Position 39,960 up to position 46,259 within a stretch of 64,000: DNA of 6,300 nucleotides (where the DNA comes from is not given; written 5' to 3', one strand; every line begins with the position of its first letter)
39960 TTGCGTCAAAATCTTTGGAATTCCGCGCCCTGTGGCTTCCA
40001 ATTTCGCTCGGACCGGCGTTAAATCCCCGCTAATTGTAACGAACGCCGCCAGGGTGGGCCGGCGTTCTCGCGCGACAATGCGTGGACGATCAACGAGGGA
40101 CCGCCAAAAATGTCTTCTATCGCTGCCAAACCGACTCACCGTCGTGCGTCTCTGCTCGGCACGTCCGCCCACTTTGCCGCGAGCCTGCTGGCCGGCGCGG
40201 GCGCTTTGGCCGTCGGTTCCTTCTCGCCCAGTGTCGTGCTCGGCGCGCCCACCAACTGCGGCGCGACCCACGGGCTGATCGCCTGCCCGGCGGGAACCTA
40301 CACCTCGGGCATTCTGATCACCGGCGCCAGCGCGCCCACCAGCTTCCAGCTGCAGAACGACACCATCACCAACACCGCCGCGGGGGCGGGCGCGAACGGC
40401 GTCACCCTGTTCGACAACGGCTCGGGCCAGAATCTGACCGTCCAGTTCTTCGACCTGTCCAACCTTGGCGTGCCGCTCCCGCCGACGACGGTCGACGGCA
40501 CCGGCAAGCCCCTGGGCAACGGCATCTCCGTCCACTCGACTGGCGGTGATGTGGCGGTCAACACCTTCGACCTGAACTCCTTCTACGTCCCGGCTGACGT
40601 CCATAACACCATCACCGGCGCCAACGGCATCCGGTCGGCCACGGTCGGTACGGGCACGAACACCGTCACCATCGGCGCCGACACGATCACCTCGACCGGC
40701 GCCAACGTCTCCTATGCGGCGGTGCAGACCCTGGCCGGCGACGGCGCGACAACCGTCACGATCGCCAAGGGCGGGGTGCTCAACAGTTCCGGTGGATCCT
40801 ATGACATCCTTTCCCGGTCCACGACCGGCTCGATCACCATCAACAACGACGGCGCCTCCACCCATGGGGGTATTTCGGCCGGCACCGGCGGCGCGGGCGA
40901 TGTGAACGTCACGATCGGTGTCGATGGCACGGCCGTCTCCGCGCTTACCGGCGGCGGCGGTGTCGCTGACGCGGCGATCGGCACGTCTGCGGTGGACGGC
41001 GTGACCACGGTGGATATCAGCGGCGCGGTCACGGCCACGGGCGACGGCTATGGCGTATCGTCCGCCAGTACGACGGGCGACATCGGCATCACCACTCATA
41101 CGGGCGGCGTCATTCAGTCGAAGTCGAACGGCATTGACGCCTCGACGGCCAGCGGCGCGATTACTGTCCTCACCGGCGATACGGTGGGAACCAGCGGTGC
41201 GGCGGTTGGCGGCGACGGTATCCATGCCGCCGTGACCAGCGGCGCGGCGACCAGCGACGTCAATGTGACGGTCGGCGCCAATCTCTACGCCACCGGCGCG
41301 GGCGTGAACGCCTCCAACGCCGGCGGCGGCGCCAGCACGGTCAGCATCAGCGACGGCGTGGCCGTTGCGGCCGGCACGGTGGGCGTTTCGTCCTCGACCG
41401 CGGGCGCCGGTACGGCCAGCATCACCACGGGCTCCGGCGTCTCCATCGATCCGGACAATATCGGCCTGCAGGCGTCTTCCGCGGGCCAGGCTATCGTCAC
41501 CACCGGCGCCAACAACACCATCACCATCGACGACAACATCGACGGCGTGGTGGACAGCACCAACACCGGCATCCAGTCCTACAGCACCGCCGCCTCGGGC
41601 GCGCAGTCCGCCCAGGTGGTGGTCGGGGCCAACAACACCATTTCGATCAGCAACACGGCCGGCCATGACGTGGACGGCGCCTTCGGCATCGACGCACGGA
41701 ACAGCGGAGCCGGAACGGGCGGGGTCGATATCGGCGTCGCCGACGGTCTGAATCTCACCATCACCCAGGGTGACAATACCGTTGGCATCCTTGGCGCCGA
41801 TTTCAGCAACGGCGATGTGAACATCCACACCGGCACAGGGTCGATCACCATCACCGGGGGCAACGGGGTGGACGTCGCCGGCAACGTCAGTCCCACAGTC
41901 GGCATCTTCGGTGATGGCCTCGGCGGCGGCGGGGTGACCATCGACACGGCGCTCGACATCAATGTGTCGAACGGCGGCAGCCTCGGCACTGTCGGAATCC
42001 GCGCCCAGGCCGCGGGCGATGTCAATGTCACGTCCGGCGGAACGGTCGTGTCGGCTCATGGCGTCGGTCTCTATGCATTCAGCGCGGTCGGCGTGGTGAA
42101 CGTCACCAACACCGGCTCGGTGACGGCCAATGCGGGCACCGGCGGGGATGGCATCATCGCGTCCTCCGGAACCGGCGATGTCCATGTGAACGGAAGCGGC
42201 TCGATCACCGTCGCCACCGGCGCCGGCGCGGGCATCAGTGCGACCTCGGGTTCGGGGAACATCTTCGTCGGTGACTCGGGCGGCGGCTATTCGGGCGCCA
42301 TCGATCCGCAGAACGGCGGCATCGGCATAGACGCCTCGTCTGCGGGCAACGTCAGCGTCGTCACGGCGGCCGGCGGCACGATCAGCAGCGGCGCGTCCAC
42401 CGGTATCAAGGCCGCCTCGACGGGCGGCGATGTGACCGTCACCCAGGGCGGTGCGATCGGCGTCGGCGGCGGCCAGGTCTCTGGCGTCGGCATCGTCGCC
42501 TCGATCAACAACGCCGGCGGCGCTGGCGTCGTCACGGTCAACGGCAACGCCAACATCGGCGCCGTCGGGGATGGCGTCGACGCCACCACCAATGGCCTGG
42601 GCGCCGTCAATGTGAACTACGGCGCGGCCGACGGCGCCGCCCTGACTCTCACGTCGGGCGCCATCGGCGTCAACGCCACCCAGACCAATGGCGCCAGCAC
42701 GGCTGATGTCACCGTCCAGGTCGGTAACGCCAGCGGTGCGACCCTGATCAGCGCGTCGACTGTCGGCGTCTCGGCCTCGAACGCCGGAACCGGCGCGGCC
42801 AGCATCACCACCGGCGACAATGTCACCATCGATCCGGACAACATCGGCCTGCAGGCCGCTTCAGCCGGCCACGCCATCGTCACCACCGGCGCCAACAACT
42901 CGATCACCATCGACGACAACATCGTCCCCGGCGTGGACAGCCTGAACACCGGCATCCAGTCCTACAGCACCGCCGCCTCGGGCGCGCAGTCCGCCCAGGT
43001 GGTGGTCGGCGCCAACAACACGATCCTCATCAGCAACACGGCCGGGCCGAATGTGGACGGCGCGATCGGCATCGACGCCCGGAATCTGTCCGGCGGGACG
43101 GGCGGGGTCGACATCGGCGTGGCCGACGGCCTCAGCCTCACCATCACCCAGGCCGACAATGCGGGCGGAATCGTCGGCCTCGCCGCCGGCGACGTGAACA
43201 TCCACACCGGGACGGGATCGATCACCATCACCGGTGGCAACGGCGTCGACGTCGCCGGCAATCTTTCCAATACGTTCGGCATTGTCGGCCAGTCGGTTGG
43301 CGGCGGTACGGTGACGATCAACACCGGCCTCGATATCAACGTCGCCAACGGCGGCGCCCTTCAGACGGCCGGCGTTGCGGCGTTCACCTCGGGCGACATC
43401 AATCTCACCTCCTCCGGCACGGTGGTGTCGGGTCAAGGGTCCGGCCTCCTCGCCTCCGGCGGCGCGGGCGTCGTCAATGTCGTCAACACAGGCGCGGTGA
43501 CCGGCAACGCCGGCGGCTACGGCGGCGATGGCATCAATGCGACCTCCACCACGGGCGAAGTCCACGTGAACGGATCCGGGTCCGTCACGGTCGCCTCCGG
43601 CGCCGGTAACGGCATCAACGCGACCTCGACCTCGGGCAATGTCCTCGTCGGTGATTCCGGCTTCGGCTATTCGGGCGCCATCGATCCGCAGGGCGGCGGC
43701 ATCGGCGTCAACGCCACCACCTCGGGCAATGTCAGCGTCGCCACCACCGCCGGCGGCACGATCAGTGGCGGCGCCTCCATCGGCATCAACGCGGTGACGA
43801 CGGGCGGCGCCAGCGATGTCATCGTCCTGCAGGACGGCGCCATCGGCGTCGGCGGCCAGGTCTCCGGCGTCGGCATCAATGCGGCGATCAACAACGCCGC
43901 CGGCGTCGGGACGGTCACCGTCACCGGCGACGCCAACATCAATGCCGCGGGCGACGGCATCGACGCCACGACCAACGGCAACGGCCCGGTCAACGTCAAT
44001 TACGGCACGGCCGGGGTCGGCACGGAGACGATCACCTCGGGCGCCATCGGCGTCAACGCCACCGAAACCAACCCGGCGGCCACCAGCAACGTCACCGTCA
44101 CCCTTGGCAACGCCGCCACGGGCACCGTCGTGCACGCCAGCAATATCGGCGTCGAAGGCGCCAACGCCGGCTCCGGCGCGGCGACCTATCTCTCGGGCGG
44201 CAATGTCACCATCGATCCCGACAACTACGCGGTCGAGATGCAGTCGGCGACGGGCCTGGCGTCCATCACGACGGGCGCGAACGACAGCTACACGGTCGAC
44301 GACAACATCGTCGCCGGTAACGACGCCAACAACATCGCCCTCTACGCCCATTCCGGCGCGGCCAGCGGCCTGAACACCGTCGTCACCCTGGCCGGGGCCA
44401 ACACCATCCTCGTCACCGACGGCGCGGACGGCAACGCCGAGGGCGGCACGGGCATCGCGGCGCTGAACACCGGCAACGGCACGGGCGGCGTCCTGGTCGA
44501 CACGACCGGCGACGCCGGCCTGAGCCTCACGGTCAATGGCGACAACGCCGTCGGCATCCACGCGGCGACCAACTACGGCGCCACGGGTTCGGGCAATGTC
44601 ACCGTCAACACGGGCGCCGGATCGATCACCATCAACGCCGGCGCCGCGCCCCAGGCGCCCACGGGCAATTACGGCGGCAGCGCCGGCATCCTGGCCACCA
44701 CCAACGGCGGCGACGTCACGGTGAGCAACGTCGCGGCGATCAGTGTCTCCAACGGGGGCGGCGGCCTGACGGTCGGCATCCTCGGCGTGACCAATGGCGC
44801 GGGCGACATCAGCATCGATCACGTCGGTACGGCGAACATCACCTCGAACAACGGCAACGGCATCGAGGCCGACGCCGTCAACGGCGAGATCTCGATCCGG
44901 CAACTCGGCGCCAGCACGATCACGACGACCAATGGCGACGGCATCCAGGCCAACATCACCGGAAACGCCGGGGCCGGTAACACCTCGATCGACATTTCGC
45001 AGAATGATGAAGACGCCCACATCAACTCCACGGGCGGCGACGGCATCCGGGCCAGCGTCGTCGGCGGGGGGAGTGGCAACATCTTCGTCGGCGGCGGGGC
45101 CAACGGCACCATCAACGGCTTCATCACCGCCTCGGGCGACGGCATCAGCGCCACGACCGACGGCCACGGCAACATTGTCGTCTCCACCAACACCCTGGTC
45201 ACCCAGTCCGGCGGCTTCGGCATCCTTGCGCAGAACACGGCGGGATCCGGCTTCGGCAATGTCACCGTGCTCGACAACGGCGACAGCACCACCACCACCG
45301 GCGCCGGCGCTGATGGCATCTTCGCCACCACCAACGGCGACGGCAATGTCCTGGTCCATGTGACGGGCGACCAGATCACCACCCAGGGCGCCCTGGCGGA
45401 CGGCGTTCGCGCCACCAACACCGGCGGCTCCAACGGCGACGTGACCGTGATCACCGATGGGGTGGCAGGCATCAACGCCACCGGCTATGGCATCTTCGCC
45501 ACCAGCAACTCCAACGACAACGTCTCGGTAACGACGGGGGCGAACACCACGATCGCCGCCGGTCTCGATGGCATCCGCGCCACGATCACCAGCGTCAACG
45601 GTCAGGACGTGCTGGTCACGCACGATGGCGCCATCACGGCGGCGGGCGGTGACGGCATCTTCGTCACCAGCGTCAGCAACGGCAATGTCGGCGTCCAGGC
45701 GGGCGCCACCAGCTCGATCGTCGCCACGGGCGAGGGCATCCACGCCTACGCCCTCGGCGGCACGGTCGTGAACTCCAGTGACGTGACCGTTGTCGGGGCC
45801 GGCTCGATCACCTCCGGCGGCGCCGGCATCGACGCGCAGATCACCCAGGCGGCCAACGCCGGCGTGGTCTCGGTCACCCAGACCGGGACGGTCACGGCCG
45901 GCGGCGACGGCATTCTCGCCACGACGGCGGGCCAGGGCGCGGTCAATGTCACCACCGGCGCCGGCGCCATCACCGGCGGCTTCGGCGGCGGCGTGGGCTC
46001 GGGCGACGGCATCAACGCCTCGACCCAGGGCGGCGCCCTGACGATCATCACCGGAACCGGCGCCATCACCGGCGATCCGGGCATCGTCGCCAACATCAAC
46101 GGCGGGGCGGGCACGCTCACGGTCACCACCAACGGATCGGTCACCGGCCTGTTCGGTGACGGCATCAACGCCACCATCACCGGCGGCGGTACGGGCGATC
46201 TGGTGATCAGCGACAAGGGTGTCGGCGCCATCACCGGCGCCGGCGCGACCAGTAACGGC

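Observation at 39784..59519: A 16.8-kb single-ORF autotransporter (5603 aa) splits the normally contiguous clpX-lon junction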

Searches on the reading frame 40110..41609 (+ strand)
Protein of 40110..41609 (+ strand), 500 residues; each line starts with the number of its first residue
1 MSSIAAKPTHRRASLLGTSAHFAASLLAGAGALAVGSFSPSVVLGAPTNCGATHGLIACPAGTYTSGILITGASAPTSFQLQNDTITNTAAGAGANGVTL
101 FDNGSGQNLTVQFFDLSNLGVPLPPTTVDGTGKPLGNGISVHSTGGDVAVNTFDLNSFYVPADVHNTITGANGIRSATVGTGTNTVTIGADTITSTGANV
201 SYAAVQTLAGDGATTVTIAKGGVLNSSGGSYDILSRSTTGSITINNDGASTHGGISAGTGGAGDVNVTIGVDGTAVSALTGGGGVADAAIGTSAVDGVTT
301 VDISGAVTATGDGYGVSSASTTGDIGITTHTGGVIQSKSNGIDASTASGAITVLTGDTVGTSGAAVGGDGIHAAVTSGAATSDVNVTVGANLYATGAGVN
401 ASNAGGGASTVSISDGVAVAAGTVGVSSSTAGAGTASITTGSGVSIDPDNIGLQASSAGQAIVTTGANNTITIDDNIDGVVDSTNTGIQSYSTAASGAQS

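Call 25: search_protein_families(library=pfam, proteins=[window:40110-41609:+], max_evalue=1)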
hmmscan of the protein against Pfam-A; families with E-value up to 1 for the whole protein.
window:40110-41609:+ (500 aa): 0 families

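Call 55: find_related_loci(query=window:40110-41459:+, collection=metagenome_contigs, flank=6000)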
Query window:40110-41459:+ (450 aa) in metagenome_contigs; peptide patterns used: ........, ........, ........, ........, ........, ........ (x = any residue, [..] = any of these).
296 stretches matched a pattern, but none encodes a relative of the query by tblastn (E <= 1e-3).
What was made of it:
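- Tried and rejected: Metagenome-contig scan with the N-terminal 450 aa found no confirmed relative (call 55).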

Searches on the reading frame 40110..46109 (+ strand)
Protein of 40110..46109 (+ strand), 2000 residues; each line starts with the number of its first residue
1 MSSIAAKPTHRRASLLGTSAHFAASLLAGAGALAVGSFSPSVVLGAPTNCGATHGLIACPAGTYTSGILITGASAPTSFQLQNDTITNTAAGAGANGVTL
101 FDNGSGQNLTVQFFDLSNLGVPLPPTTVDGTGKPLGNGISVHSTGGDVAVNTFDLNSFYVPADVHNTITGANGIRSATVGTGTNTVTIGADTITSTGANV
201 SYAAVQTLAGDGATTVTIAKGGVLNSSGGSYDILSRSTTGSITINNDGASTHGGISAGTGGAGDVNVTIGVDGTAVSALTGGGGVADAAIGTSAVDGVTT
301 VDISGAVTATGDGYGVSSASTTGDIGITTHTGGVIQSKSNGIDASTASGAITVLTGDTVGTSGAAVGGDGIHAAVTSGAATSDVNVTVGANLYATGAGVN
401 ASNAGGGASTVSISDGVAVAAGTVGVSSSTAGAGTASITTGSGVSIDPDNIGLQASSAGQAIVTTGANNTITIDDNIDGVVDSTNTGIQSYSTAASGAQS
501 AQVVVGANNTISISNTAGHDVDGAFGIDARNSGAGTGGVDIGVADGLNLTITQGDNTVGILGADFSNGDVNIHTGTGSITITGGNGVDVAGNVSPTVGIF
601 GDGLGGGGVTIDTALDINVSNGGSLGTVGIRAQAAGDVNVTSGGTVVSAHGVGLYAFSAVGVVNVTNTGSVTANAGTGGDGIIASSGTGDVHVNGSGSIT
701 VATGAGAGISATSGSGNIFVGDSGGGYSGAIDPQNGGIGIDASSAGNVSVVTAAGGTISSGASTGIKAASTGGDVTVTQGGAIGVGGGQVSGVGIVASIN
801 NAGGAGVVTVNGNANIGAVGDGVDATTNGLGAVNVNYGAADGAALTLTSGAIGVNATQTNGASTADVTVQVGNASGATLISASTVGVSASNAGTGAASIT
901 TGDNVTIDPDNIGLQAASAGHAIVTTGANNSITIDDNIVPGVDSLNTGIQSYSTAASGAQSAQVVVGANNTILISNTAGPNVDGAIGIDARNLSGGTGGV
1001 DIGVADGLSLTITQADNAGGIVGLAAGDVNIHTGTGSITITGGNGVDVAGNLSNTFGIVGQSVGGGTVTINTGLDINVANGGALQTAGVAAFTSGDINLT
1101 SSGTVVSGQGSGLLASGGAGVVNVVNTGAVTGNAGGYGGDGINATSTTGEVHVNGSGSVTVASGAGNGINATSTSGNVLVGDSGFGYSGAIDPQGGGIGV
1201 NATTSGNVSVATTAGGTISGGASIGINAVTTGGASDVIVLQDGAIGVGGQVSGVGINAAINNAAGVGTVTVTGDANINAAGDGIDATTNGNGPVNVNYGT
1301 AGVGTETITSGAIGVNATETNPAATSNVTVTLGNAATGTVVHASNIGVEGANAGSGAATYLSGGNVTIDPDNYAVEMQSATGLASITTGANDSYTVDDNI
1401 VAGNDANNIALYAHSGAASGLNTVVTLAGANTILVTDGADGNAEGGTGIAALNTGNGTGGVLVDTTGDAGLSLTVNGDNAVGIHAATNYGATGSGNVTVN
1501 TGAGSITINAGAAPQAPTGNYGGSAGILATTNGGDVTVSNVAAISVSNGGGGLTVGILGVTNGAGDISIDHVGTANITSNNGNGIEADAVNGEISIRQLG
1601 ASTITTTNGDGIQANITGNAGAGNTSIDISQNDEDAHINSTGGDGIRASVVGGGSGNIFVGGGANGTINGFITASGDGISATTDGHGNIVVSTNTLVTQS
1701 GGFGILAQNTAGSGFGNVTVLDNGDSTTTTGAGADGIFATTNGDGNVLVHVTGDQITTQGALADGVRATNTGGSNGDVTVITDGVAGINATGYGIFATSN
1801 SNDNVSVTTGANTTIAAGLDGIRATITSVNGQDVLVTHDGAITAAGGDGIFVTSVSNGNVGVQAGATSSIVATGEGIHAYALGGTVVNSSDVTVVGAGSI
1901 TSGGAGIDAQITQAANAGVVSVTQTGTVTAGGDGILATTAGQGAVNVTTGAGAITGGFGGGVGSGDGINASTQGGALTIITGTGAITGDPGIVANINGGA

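Call 5: search_protein_families(library=pfam, proteins=[window:40110-46109:+], max_evalue=0.01)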
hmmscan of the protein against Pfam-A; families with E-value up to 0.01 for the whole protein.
window:40110-46109:+ (2000 aa): 1 family
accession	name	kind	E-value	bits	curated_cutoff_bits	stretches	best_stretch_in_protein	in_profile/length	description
PF17115.11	Toast_rack_N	-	0.0069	17.1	22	0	565-592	3-30/92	N-terminal domain of toast_rack, DUF2154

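Call 6: search_protein_families(library=ncbifam, proteins=[window:40110-46109:+], max_evalue=0.01)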
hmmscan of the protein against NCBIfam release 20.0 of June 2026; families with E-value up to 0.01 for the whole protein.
window:40110-46109:+ (2000 aa): 0 families
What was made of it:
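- Tried and rejected: Pfam and NCBIfam on 1600-2000-aa pieces gave nothing (calls 5, 6).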
